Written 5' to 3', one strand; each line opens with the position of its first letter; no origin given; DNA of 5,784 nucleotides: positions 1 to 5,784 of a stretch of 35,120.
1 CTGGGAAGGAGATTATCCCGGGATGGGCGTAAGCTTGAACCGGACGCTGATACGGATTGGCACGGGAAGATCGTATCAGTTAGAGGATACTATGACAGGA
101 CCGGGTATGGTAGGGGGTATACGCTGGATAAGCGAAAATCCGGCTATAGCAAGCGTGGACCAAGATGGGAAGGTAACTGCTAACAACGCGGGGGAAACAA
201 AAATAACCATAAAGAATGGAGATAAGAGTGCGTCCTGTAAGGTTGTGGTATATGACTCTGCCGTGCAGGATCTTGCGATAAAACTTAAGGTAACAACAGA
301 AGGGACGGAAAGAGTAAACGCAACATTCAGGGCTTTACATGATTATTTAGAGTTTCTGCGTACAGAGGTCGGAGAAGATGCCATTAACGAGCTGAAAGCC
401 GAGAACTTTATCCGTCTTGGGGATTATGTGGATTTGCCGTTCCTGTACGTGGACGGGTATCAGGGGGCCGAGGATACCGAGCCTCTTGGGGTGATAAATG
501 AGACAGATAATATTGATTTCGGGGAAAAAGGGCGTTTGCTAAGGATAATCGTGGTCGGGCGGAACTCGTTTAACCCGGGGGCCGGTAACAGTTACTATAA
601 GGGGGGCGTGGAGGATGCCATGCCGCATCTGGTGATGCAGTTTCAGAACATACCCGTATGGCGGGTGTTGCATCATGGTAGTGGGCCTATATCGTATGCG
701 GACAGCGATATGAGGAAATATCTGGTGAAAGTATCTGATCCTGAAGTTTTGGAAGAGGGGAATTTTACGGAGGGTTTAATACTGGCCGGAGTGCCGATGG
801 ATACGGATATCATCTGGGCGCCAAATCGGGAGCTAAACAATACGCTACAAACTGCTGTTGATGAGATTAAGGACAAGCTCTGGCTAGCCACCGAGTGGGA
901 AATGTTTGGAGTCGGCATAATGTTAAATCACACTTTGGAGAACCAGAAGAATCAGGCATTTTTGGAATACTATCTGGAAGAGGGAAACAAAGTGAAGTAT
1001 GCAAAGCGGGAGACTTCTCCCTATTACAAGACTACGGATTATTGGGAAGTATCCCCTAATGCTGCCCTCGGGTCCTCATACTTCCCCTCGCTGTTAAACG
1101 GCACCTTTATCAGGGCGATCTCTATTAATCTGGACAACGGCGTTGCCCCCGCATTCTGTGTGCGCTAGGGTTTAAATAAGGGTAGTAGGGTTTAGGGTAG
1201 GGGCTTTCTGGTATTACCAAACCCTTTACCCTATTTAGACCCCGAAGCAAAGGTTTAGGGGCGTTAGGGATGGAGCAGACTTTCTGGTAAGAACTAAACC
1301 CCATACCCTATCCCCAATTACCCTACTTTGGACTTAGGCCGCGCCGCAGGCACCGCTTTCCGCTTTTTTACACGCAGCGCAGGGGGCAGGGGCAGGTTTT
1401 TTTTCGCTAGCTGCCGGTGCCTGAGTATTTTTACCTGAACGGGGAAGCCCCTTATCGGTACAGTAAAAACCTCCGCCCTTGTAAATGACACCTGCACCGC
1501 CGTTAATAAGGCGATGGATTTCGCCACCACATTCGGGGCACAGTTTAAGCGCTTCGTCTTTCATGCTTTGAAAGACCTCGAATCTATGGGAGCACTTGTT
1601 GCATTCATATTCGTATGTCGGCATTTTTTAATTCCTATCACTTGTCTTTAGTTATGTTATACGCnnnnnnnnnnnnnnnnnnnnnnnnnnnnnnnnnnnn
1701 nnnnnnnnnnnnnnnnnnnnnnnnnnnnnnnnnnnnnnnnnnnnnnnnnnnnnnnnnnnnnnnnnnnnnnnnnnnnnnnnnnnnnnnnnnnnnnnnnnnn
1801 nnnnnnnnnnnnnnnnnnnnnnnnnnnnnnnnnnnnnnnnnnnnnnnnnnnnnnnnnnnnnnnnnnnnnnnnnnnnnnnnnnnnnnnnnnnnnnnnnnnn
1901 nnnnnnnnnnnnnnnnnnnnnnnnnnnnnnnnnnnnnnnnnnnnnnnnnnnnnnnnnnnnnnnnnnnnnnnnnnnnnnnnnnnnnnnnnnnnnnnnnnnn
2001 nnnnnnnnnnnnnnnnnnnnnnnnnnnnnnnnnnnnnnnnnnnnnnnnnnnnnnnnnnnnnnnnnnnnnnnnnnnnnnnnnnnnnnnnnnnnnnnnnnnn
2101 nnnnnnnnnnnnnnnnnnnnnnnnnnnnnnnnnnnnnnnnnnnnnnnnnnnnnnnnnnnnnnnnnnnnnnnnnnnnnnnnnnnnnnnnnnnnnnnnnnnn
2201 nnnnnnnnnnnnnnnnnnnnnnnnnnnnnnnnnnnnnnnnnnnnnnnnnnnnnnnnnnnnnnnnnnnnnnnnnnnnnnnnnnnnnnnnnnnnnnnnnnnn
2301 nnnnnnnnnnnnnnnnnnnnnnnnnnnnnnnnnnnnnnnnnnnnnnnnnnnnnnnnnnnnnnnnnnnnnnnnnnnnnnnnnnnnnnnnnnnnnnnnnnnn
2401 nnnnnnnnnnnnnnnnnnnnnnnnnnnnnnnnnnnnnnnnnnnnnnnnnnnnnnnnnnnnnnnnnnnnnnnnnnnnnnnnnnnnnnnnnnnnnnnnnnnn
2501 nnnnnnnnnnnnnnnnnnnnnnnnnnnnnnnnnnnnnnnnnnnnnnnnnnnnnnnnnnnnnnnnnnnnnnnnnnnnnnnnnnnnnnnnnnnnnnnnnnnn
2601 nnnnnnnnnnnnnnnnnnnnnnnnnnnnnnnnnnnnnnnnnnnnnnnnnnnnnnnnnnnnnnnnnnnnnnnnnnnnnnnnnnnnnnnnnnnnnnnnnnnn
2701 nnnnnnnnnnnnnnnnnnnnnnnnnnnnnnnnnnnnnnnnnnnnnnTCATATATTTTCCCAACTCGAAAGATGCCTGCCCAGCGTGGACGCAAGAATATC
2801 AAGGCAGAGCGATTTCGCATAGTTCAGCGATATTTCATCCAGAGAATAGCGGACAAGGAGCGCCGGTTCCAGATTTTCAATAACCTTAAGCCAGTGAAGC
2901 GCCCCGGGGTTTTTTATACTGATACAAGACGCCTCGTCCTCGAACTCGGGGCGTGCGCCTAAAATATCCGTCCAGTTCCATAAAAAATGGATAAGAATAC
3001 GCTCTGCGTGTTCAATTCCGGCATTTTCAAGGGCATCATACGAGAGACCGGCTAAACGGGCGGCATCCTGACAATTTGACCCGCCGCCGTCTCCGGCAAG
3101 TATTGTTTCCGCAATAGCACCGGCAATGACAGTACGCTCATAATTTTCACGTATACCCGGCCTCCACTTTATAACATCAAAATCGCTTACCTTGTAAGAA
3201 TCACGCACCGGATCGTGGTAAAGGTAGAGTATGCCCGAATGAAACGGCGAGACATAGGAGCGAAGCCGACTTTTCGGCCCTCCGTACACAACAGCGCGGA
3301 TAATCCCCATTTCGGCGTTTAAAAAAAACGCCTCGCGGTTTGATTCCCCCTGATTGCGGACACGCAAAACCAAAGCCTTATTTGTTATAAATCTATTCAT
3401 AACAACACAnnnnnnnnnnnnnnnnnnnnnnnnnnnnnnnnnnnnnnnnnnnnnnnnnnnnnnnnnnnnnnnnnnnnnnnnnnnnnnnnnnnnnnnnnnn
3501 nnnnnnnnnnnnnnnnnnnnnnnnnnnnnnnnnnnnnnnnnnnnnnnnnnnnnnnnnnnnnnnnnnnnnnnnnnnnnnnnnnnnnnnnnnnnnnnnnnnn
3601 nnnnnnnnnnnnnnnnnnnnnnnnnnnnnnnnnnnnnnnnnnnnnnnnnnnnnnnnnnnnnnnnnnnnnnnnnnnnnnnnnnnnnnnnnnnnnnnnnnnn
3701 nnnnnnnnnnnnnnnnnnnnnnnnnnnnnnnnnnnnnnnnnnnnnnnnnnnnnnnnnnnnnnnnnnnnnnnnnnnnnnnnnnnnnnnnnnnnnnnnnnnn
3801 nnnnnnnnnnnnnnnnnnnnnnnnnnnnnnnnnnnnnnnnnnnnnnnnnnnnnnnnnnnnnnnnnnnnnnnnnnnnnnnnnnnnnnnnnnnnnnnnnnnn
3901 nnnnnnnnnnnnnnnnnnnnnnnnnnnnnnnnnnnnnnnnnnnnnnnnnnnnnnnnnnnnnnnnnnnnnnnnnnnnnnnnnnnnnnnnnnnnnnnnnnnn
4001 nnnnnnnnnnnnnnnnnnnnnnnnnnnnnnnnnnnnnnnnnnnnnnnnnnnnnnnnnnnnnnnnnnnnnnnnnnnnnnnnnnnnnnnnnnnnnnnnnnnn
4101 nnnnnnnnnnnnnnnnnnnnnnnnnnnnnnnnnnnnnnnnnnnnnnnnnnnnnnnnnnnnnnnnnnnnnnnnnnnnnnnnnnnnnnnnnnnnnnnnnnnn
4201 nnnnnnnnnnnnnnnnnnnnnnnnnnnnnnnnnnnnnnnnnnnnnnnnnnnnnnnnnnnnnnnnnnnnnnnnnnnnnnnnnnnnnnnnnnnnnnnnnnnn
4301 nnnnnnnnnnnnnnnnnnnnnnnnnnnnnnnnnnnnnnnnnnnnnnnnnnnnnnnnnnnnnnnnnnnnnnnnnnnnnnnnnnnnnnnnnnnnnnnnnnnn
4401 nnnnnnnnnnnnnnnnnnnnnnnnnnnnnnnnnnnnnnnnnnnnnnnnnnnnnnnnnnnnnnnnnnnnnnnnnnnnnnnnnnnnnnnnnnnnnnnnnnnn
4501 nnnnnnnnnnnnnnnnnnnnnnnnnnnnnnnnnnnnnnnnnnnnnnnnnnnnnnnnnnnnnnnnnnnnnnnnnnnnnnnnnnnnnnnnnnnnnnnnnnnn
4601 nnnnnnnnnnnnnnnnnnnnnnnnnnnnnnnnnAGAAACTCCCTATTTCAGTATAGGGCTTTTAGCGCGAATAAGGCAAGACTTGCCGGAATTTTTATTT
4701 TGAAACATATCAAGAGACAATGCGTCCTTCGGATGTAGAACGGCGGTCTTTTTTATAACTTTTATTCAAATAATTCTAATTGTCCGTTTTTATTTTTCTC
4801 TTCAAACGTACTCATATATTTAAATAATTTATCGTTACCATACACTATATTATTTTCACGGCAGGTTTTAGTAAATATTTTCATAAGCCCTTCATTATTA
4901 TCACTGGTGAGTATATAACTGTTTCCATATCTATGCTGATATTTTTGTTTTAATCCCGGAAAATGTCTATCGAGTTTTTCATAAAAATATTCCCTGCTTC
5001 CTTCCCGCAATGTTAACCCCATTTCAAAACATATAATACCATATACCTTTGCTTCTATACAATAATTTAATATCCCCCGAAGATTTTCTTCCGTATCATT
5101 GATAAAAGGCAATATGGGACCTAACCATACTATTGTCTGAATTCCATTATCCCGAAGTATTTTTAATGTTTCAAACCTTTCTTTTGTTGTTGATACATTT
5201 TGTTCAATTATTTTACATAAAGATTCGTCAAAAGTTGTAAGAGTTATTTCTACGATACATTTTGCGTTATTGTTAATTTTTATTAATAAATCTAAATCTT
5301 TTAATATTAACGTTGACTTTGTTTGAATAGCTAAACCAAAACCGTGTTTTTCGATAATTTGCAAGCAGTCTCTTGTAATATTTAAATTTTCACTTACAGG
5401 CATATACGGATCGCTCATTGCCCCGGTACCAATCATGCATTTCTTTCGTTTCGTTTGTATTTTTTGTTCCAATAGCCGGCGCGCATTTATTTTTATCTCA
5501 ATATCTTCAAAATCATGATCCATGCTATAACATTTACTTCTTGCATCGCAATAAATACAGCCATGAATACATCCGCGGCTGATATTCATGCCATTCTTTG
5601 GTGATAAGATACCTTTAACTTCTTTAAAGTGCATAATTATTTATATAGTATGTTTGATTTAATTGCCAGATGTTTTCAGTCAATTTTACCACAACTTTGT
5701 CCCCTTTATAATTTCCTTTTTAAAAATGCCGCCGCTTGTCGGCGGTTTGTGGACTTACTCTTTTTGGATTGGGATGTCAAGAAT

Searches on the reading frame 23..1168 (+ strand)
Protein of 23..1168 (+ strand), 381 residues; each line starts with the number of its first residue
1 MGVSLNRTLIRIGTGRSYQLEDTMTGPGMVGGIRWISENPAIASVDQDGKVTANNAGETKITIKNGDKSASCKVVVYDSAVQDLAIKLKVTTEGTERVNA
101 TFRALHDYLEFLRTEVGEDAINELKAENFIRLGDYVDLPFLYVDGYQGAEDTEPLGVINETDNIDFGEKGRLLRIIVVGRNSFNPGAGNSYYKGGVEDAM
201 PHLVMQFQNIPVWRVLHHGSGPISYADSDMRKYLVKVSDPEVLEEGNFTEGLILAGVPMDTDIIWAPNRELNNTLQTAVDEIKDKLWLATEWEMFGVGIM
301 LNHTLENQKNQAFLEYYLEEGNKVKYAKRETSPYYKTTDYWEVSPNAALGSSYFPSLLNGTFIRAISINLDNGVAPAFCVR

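Call 14: search_protein_families(library=pfam, proteins=[window:23-1168:+], max_evalue=0.01)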
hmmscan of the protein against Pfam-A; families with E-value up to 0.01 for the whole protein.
window:23-1168:+ (381 aa): 3 families
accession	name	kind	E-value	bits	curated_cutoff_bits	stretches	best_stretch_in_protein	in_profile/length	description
PF02368.24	Big_2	-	5.4e-09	36.3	22.8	1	31-74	34-79/79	Bacterial Ig-like domain (group 2)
PF19789.6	DUF6273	-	3.2e-06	27.5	23.5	1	213-380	21-170/172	Domain of unknown function (DUF6273)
PF22359.2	Big-like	-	0.0094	16.6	27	0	37-76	7-46/48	Bacterial Ig-like domain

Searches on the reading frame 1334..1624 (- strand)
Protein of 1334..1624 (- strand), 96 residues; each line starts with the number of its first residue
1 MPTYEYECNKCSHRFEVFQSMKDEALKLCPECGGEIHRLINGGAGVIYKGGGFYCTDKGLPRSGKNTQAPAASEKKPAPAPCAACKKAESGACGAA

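Call 14: search_protein_families(library=pfam, proteins=[window:1334-1624:-], max_evalue=0.01)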
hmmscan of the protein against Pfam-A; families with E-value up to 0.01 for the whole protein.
window:1334-1624:- (96 aa): 4 families
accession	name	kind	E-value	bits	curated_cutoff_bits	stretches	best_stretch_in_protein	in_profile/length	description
PF09723.15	Zn_ribbon_8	-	1.2e-17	64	34.4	1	1-40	1-41/41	Zinc ribbon domain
PF23455.1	DUF7129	-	9e-05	22.6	30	1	5-36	11-37/45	Domain of unknown function (DUF7129)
PF24441.1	DUF7560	-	0.00014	22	27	1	1-36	1-37/44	Family of unknown function (DUF7560)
PF01155.25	HypA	-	0.0008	19.8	28.9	1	5-43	70-103/112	Hydrogenase/urease nickel incorporation, metallochaperone, hypA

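Call 78: find_encoding_contigs(protein=window:1334-1624:-, flank=10000, max_places=10)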
Protein window:1334-1624:- (96 aa): 1 contig read that carries it; 1 place shown.
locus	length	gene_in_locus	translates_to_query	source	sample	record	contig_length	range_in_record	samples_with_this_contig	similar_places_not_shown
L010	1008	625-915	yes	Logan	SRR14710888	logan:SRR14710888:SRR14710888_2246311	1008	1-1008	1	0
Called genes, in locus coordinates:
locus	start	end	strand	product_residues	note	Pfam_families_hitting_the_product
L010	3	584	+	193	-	?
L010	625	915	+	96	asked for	PF09723:Zn_ribbon_8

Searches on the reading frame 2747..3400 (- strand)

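Call 46: search_protein_families(library=pfam, proteins=[window:2747-3400:-], max_evalue=0.00001)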
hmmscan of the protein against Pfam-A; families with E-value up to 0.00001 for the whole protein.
window:2747-3400:- (217 aa): 1 family
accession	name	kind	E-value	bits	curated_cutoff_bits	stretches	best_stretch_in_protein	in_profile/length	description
PF11967.14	RecO_N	-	6.5e-08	32.9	27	1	4-77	3-77/80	Recombination protein O N terminal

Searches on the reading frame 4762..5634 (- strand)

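Call 46: search_protein_families(library=pfam, proteins=[window:4762-5634:-], max_evalue=0.00001)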
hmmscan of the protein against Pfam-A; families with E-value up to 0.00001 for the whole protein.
window:4762-5634:- (290 aa): 1 family
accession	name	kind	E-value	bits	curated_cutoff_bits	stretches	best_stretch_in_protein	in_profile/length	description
PF04055.27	Radical_SAM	-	2.9e-14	54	29.5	1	16-182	1-158/166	Radical SAM superfamily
